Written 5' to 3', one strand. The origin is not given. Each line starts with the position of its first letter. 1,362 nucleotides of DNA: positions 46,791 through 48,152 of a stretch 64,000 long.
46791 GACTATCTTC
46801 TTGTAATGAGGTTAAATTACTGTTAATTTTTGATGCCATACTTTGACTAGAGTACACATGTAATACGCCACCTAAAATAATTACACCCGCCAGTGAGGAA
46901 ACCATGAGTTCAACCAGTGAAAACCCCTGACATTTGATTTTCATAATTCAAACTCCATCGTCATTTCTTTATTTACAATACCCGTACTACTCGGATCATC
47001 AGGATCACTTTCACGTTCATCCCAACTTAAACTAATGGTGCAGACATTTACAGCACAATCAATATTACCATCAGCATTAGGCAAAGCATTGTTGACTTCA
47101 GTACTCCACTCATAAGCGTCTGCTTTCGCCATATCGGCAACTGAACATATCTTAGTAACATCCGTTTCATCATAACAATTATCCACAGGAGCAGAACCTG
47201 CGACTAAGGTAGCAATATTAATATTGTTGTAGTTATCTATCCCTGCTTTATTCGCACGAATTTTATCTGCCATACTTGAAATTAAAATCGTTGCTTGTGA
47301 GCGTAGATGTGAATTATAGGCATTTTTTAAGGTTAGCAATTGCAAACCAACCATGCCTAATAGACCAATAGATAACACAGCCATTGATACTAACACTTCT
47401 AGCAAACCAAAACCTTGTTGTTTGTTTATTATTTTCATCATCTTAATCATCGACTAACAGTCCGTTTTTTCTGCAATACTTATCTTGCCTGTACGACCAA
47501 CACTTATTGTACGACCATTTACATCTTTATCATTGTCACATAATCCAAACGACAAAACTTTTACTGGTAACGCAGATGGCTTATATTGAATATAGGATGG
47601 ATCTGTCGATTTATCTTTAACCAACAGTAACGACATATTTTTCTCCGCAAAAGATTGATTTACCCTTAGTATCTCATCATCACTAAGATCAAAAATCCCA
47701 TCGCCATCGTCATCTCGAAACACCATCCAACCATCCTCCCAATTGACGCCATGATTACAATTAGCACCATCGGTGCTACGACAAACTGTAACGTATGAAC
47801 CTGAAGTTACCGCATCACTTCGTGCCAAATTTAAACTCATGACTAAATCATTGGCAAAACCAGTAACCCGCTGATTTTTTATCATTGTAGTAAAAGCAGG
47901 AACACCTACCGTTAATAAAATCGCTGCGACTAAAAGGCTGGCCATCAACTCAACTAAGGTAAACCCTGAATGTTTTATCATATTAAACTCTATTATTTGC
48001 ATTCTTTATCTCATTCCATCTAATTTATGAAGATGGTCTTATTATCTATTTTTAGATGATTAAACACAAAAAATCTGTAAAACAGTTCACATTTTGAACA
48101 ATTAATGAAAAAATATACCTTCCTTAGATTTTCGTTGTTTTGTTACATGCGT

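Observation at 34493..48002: Two complete, tandem, divergent type IV pilus minor-pilin operons (fimT-pilV-pilW-pilX-pilY1-[pilY2]-pilE x2)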

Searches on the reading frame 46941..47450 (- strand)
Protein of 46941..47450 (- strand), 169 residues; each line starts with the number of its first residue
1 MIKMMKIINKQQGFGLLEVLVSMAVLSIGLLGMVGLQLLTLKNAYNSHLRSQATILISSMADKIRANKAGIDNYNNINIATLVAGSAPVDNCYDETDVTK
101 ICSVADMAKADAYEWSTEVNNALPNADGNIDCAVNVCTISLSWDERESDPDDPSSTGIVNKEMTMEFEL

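Call 4: search_protein_families(library=pfam, proteins=[window:46941-47450:-], max_evalue=0.01)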
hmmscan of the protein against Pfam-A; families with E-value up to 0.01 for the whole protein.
window:46941-47450:- (169 aa): 2 families
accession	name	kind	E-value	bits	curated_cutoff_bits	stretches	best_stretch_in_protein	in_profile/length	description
PF07963.17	N_methyl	-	2.5e-08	33.6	21.2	1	9-33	2-26/27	Prokaryotic N-terminal methylation motif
PF22150.1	Tt1218-like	-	1.5e-06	28.6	27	1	35-112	1-75/76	Type IV pilin Tt1218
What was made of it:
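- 46941..47450 (-): Set A gene 2: PilV, 169 aa. PF22150 and N_methyl (call 4).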

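Call 6: search_protein_families(library=ncbifam, proteins=[window:46941-47450:-], max_evalue=0.01)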
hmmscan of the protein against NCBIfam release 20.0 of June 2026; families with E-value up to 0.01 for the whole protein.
window:46941-47450:- (169 aa): 7 families
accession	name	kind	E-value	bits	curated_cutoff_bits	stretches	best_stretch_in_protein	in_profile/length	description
TIGR02523.1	type_IV_pilV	equivalog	1e-23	84.4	52.2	1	11-133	1-121/139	type IV pilus modification protein PilV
TIGR02532.1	IV_pilin_GFxxxE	domain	1.8e-05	24.4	16.3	1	11-32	1-22/24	prepilin-type N-terminal cleavage/methylation domain-containing protein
NF007848.0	PRK10557.1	equivalog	0.00066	19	120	1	6-36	5-35/192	prepilin peptidase-dependent protein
NF041002.1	pilin_ComGF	equivalog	0.0012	19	80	1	11-45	1-35/139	competence type IV pilus minor pilin ComGF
NF007800.0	PRK10506.1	equivalog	0.0023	17.8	158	1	6-39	3-37/163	prepilin peptidase-dependent protein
NF007660.0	PRK10332.1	equivalog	0.0072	16.8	86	1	4-42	1-39/107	prepilin-type N-terminal cleavage/methylation domain-containing protein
NF037980.1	T2SS_GspK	equivalog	0.009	15.6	130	0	11-62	1-52/307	type II secretion system minor pseudopilin GspK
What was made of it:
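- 46941..47450 (-): TIGR02523 84.4 bits against a cut-off of 52.2 (call 6).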

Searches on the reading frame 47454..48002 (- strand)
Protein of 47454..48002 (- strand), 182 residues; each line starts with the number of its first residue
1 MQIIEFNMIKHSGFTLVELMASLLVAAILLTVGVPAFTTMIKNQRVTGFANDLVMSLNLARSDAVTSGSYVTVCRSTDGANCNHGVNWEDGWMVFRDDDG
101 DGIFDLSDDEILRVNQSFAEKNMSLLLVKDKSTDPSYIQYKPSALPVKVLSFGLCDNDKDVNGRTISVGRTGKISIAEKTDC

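Call 4: search_protein_families(library=pfam, proteins=[window:47454-48002:-], max_evalue=0.01)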
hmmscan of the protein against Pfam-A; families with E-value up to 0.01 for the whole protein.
window:47454-48002:- (182 aa): 2 families
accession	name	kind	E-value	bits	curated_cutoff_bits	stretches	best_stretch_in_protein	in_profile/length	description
PF12019.13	GspH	-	4.4e-14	53.3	21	1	50-172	2-108/108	Type II transport protein GspH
PF07963.17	N_methyl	-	1.4e-05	24.9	21.2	1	10-32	3-25/27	Prokaryotic N-terminal methylation motif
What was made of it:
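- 47454..48002 (-): Set A gene 1: FimT/FimU-like (GspH-fold) minor pilin, 182 aa. The true start may be the internal Met, giving the leader MIKHSG|FTLVE. PF12019 GspH 53.3 bits and N_methyl (call 4).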

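Call 6: search_protein_families(library=ncbifam, proteins=[window:47454-48002:-], max_evalue=0.01)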
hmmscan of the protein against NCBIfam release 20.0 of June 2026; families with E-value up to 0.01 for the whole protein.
window:47454-48002:- (182 aa): 9 families
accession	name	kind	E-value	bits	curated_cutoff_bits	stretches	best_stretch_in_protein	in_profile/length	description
TIGR02596.1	TIGR02596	subfamily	5.5e-07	29.8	70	1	14-73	1-60/196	Verru_Chthon cassette protein D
TIGR01708.2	typeII_sec_gspH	equivalog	2.1e-06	27.8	80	1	11-74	1-64/169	type II secretion system minor pseudopilin GspH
NF007862.0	PRK10574.1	equivalog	7.3e-06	26.2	138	1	8-51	1-44/145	prepilin peptidase-dependent pilin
NF040982.1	ComGD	equivalog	8.5e-06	26.2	70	1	12-74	2-64/139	competence type IV pilus minor pilin ComGD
TIGR02532.1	IV_pilin_GFxxxE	domain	2.5e-05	23.9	16.3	1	12-33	2-23/24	prepilin-type N-terminal cleavage/methylation domain-containing protein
NF007800.0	PRK10506.1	equivalog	0.0001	22.2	158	1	7-75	4-72/163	prepilin peptidase-dependent protein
NF040999.1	pilin_ComGC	equivalog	0.00043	20.4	75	1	12-40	2-30/84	competence type IV pilus major pilin ComGC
NF041013.1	T4P_ComGE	equivalog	0.0033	17.5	49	1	12-44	4-36/83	competence type IV pilus minor pilin ComGE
NF041002.1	pilin_ComGF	equivalog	0.0063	16.7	80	1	12-45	2-35/139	competence type IV pilus minor pilin ComGF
